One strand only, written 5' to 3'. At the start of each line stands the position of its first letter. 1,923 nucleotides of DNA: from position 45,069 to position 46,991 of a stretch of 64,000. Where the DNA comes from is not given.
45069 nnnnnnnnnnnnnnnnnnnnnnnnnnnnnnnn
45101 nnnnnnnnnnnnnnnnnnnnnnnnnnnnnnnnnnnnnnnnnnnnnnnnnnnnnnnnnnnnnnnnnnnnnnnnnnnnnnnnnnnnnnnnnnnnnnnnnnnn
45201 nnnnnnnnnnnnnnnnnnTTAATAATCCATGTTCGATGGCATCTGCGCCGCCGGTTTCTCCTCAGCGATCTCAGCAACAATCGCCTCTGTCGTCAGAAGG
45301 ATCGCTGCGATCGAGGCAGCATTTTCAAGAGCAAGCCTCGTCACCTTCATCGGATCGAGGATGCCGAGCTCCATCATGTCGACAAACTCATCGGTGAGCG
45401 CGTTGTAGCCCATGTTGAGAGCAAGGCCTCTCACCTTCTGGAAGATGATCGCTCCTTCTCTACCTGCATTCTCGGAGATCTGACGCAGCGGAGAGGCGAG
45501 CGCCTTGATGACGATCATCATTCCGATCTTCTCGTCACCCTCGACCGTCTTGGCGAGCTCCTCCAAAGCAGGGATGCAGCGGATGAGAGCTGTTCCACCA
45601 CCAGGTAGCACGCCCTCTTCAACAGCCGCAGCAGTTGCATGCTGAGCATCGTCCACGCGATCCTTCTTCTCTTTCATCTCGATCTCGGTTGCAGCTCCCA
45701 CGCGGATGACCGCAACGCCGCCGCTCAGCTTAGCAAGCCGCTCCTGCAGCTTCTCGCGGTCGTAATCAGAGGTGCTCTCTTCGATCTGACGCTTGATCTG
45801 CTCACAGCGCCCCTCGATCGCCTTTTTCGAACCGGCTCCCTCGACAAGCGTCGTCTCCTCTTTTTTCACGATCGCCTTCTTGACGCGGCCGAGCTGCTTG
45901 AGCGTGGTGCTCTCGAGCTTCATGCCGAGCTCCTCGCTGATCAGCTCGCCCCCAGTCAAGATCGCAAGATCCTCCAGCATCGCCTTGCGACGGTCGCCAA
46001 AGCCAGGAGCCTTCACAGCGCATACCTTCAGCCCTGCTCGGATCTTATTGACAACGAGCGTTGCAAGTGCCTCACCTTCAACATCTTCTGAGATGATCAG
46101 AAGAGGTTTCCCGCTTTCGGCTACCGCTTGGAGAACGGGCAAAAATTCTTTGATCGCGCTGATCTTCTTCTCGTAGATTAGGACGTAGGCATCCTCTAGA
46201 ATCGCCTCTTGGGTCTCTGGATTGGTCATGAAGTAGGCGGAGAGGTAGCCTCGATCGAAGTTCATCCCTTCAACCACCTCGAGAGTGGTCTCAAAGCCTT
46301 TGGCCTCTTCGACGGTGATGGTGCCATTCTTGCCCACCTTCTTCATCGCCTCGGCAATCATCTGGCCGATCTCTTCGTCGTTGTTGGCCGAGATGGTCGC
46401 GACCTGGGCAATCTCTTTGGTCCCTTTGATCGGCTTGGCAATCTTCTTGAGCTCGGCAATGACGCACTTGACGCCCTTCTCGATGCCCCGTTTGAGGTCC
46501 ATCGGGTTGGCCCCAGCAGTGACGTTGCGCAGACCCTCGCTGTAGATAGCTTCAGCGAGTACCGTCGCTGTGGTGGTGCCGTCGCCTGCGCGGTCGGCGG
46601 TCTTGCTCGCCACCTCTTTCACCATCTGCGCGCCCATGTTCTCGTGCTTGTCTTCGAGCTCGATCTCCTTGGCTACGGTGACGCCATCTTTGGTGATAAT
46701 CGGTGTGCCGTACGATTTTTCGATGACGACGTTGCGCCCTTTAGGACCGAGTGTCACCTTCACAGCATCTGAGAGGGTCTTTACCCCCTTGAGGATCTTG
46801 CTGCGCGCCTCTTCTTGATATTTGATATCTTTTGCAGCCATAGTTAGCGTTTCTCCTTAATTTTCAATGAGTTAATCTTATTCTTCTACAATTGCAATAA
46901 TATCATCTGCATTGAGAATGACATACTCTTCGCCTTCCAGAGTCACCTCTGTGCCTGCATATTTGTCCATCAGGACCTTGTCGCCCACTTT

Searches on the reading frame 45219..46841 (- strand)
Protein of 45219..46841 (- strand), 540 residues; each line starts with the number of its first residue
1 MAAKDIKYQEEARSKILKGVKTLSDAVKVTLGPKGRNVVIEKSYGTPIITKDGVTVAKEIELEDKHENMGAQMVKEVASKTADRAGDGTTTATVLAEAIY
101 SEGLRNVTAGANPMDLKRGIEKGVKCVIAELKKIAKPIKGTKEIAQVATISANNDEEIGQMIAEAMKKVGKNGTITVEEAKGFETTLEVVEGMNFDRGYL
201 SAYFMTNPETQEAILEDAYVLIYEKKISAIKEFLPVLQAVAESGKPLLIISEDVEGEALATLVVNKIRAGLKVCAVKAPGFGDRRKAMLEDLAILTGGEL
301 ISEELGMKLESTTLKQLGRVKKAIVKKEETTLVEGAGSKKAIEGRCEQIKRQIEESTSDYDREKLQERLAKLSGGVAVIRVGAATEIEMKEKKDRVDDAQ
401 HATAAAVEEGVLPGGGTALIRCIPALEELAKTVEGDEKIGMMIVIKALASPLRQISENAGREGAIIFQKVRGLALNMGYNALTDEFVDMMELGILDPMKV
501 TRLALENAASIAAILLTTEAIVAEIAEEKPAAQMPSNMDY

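Call 24: find_homologous_proteins(query=window:45219-46841:-, max_evalue=1e-100)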
Query window:45219-46841:- (540 aa): 8000 proteins with E <= 1e-100 among 8000 candidates; the best 120 are listed.
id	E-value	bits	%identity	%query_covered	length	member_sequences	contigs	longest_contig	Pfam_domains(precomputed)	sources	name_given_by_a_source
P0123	0.0e+0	1120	100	100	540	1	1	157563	PF00118.30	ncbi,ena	-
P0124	1.8e-295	998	87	100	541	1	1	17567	PF00118.30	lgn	-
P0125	5.6e-295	996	86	100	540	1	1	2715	PF00118.30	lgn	-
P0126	3.2e-291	984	86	100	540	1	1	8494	PF00118.30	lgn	-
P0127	6.7e-290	980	85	100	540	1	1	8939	PF00118.30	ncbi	-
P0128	7.7e-290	979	85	100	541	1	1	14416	PF00118.30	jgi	jgi:chaperonin GroEL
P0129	7.8e-289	976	84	100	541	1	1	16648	PF00118.30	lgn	-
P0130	8.4e-289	976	84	100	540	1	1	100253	PF00118.30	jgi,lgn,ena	-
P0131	1.2e-288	976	85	100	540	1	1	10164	PF00118.30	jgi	jgi:chaperonin GroEL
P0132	1.6e-288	975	85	100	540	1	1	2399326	PF00118.30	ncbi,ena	-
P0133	2.0e-288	975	84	100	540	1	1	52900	PF00118.30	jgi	jgi:chaperonin GroEL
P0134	3.0e-288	974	85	100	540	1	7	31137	PF00118.30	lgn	-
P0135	5.4e-288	973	85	100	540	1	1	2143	PF00118.30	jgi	jgi:chaperonin GroEL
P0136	6.1e-288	973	84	100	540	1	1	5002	PF00118.30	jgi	jgi:chaperonin GroEL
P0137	1.7e-287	972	85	100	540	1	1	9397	PF00118.30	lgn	-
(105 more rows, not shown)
